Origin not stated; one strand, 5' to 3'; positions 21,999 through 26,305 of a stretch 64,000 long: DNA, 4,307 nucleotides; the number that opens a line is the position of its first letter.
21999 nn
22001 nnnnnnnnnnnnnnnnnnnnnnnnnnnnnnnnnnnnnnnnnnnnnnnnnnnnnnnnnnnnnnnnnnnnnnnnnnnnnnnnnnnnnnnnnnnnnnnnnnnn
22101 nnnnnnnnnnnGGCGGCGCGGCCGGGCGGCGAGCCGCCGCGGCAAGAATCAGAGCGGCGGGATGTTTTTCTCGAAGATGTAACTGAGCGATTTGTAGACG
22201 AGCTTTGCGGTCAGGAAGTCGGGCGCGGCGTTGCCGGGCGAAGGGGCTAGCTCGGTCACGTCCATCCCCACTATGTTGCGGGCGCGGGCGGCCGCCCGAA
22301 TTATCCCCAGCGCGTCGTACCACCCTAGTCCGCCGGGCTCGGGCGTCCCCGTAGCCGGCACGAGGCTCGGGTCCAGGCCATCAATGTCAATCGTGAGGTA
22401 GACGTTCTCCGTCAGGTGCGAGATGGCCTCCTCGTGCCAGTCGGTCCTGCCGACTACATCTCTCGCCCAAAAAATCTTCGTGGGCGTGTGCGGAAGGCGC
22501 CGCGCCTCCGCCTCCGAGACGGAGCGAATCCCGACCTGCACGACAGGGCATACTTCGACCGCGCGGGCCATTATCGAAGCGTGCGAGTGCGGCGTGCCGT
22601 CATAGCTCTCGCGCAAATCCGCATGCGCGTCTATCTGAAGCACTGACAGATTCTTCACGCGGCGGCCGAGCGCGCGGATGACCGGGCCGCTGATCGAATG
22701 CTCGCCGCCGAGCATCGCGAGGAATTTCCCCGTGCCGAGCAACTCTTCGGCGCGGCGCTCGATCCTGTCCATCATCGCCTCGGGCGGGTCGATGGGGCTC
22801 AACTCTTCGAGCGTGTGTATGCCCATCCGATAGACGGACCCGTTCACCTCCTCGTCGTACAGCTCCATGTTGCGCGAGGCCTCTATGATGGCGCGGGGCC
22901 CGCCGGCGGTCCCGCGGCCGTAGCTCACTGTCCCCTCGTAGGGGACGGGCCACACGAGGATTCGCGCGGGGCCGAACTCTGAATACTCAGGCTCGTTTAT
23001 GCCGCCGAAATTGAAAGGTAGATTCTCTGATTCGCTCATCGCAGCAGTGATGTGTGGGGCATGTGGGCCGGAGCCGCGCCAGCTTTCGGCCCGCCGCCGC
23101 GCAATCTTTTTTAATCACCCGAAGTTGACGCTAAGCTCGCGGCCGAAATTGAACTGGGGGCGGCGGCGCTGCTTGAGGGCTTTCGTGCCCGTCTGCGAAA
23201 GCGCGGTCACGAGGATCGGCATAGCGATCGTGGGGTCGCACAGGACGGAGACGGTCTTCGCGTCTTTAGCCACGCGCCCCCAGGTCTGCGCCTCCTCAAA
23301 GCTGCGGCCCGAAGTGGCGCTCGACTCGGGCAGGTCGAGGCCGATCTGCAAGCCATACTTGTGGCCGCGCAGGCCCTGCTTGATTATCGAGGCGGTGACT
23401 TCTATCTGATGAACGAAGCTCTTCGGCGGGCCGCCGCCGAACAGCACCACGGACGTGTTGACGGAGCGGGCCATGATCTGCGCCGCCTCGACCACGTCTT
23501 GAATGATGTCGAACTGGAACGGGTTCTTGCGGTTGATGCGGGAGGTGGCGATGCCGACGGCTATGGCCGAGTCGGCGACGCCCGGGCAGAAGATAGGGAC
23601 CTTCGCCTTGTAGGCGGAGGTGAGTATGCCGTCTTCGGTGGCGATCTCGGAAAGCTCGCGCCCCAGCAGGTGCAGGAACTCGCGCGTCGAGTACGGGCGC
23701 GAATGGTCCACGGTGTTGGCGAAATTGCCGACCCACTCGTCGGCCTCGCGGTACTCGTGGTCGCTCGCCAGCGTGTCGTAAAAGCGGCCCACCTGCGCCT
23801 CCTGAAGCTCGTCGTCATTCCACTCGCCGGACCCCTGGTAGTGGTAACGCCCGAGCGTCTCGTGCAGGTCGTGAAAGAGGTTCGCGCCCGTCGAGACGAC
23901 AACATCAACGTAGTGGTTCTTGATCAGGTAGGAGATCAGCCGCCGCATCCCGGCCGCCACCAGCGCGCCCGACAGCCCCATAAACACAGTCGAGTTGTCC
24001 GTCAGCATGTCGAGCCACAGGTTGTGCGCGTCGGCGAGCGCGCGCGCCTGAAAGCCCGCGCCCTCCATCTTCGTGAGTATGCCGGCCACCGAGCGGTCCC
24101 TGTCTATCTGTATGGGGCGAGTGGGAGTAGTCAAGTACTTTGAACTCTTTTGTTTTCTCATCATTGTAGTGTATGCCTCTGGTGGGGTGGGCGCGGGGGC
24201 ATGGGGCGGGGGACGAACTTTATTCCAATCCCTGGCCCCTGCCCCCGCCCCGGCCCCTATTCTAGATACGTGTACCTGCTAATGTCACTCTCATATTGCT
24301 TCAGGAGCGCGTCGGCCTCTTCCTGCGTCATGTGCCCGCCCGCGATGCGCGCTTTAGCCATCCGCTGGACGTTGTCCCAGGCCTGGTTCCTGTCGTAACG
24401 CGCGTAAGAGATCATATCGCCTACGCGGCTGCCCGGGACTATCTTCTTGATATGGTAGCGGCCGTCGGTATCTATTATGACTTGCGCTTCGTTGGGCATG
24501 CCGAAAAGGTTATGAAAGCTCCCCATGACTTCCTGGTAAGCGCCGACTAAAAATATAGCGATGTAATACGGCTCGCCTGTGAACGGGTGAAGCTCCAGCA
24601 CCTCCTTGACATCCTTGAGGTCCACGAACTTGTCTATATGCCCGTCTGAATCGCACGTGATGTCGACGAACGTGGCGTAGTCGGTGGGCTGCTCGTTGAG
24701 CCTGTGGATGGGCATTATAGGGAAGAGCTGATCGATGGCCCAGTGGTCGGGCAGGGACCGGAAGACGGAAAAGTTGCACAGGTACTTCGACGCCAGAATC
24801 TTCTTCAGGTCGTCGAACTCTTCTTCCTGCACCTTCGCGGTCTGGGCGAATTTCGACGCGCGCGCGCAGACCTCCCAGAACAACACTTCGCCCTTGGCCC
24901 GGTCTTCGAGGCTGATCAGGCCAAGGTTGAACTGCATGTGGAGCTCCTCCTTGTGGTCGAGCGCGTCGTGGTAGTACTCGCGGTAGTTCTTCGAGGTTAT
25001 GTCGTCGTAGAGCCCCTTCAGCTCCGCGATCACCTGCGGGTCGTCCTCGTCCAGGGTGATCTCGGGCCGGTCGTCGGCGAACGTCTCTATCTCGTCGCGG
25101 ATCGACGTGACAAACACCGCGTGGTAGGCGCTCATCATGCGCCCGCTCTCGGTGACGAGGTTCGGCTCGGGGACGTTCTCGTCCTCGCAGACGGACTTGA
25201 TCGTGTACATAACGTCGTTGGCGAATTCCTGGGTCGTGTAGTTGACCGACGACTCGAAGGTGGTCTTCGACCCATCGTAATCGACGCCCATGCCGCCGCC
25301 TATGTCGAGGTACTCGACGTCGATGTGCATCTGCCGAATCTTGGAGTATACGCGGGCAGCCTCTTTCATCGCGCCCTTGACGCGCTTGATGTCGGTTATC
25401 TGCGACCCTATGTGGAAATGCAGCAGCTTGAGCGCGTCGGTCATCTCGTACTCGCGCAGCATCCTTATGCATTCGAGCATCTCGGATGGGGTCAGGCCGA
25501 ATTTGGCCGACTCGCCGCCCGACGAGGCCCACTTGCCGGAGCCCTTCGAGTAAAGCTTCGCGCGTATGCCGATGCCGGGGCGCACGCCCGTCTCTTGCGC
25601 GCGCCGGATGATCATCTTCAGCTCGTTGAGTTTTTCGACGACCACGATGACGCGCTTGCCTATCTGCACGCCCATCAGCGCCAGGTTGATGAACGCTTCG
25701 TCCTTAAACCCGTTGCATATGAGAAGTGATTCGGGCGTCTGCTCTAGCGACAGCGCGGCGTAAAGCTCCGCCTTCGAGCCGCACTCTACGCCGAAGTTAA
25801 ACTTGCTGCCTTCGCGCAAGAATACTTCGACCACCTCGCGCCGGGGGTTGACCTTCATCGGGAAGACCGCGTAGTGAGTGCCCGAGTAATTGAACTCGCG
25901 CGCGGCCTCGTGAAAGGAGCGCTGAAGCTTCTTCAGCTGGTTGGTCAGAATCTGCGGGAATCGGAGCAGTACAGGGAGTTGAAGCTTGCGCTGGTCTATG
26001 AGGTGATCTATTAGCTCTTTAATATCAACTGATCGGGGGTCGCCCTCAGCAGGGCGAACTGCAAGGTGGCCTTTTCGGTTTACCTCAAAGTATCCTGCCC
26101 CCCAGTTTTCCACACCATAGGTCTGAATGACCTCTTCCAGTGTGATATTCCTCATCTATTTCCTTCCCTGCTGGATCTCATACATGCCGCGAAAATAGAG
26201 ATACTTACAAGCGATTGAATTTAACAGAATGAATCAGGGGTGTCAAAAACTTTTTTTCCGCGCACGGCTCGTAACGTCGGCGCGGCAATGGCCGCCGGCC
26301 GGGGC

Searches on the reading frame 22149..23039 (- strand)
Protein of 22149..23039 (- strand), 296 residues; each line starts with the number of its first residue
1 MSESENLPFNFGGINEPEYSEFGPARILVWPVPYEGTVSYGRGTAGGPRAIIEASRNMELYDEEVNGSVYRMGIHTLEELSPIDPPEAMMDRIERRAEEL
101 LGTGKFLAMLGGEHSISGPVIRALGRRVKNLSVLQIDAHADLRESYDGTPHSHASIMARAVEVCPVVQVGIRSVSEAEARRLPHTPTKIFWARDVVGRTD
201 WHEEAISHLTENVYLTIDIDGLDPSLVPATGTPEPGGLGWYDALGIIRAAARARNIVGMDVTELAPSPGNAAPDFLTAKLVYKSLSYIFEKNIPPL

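Call 59: search_protein_families(library=pfam, proteins=[window:22149-23039:-], max_evalue=0.00001)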
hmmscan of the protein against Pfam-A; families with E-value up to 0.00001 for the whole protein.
window:22149-23039:- (296 aa): 1 family
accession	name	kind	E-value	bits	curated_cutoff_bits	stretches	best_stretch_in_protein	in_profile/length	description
PF00491.26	Arginase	-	8.4e-64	216.2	22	1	26-283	2-276/280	Arginase family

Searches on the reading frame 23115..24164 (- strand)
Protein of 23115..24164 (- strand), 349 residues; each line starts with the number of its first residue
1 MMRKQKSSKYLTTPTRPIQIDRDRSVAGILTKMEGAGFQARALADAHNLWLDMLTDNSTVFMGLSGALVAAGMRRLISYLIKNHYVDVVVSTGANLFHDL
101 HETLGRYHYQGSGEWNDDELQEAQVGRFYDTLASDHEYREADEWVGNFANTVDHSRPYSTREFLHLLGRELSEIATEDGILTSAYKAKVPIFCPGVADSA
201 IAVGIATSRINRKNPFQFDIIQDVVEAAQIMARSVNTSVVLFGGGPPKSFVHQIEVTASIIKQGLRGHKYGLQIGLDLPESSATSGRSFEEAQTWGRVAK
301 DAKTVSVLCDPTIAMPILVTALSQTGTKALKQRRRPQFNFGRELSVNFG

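Call 59: search_protein_families(library=pfam, proteins=[window:23115-24164:-], max_evalue=0.00001)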
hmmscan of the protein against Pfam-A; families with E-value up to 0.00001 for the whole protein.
window:23115-24164:- (349 aa): 1 family
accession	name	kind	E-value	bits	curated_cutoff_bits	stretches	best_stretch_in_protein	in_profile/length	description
PF01916.23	DS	-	1.4e-79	267.9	27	1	29-321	2-287/288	Deoxyhypusine synthase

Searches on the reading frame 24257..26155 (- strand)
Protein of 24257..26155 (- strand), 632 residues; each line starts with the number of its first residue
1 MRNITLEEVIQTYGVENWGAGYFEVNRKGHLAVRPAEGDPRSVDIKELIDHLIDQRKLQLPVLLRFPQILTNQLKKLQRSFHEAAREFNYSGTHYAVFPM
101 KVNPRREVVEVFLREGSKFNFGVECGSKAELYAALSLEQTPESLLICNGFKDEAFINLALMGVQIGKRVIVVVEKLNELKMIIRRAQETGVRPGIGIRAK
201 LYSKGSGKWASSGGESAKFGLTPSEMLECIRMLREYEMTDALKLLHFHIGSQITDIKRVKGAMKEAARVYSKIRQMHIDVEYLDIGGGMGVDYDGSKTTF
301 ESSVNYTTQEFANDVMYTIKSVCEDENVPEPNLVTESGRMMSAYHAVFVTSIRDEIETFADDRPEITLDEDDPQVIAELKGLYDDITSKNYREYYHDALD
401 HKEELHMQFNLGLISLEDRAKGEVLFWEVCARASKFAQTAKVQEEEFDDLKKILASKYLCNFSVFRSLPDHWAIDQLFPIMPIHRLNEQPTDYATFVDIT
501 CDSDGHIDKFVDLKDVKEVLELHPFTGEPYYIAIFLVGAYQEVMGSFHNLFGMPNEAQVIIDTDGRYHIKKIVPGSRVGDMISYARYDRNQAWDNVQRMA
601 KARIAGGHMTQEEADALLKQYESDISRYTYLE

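Call 12: search_protein_families(library=pfam, proteins=[window:24257-26155:-])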
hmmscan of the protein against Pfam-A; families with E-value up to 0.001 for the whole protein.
window:24257-26155:- (632 aa): 3 families
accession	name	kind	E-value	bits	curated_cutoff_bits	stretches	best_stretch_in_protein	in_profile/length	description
PF02784.22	Orn_Arg_deC_N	-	3.3e-41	141.7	23.4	1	75-343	2-247/247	Pyridoxal-dependent decarboxylase, pyridoxal binding domain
PF17810.6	Arg_decarb_HB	-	2e-23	82.9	23.3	1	369-451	1-84/84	Arginine decarboxylase helical bundle domain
PF17944.6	Arg_decarbox_C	-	3.3e-08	34.4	23.3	1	578-631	1-51/51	Arginine decarboxylase C-terminal helical extension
